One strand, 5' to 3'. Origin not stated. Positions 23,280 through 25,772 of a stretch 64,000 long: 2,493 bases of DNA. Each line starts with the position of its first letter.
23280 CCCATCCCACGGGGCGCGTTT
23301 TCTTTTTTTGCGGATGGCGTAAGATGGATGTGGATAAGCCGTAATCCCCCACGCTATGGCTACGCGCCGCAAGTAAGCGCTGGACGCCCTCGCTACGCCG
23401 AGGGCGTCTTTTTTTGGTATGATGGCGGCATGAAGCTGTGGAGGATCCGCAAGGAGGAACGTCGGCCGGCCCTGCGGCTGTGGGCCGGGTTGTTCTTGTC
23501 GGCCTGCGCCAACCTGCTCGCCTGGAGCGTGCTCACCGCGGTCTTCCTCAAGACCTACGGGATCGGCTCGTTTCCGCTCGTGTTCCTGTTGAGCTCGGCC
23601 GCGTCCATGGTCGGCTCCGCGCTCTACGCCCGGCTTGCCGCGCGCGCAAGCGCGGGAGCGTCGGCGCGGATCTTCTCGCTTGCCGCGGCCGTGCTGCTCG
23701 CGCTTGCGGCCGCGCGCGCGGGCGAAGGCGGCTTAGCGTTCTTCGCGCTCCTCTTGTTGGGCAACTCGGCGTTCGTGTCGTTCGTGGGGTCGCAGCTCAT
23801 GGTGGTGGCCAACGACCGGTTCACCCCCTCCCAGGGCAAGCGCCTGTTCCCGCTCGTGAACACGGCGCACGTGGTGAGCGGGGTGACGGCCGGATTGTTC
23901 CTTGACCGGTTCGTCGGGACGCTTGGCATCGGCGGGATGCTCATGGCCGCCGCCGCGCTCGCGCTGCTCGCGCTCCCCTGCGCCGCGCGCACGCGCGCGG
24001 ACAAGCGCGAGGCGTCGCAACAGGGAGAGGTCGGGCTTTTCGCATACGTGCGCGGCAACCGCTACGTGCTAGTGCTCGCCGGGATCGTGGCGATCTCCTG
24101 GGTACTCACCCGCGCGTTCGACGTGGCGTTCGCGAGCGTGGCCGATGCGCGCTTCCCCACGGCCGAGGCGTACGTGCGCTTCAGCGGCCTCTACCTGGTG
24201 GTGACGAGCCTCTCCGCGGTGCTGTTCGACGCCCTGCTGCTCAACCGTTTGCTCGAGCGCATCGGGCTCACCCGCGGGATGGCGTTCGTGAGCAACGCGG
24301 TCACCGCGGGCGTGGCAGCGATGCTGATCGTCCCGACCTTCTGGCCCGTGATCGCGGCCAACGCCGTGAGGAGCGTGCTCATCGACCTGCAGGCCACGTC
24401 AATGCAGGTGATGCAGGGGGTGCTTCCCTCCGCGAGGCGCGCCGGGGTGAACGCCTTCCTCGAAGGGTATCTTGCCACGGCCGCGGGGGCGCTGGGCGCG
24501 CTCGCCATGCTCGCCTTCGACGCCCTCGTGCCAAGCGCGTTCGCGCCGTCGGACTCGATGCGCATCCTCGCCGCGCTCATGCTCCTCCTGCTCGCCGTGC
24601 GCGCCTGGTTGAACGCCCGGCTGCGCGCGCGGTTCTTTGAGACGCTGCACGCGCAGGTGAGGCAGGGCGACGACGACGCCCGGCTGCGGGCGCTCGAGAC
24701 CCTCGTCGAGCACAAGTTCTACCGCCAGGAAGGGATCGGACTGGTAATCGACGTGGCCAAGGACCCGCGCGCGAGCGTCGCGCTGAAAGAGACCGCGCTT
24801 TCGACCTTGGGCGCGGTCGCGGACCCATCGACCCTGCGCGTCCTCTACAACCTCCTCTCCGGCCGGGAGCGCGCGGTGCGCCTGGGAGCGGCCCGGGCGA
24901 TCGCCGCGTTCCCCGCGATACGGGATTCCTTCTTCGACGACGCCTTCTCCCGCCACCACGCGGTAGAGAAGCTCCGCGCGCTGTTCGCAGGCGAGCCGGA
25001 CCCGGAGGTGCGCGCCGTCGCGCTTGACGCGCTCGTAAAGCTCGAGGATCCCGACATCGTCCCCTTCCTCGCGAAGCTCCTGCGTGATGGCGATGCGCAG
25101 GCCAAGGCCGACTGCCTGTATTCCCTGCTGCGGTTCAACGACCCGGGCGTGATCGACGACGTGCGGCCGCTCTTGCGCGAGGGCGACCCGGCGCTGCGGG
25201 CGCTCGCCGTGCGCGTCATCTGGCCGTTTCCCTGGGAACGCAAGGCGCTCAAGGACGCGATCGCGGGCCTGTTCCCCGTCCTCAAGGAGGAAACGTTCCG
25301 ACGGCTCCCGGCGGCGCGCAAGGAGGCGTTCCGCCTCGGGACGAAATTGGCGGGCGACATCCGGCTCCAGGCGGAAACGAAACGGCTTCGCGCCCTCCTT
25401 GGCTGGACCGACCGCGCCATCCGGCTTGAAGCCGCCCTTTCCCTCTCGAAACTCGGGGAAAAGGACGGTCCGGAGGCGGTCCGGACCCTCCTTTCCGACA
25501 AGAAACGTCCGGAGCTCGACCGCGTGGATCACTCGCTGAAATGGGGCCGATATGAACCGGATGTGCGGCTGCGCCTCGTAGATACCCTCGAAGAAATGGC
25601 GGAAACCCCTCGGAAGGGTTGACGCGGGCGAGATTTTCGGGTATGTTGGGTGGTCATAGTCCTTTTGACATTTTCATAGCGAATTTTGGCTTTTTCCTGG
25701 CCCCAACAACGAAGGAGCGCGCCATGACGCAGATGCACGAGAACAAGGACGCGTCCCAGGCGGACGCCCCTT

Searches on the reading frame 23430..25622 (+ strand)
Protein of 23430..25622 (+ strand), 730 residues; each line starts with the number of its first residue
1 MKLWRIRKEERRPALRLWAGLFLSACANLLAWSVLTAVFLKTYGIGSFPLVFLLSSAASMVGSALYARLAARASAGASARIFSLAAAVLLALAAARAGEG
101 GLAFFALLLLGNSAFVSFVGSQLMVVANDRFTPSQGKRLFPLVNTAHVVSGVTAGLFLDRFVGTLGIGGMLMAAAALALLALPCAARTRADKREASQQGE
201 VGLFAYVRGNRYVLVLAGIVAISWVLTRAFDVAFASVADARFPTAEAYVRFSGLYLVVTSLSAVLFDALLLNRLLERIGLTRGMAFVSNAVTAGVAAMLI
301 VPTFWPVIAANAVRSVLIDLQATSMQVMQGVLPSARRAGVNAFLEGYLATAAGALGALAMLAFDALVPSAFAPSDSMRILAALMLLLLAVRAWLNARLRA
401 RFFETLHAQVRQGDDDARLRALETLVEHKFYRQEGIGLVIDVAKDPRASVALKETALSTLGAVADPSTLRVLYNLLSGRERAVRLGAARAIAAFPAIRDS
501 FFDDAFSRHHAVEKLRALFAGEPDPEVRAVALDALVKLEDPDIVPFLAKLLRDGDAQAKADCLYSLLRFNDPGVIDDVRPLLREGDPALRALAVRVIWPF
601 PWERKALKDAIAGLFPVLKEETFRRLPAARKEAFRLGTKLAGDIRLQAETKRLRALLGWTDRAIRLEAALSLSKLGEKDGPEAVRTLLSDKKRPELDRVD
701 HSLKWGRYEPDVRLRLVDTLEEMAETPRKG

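Call 87: search_protein_families(library=pfam, proteins=[window:23430-25622:+], max_evalue=0.05)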
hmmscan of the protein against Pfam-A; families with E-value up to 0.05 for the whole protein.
window:23430-25622:+ (730 aa): 4 families
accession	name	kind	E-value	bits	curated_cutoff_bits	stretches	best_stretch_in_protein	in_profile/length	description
PF13646.12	HEAT_2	-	9.9e-18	64.7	27.7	3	513-596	2-86/88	HEAT repeats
PF01602.26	Adaptin_N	-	0.003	16.6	37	1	466-538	228-292/524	Adaptin N terminal region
PF00514.29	Arm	-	0.031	14.8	20.6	0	509-535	11-36/41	Armadillo/beta-catenin-like repeat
PF03219.20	TLC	-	0.035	13.4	21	1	186-288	257-357/491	TLC ATP/ADP transporter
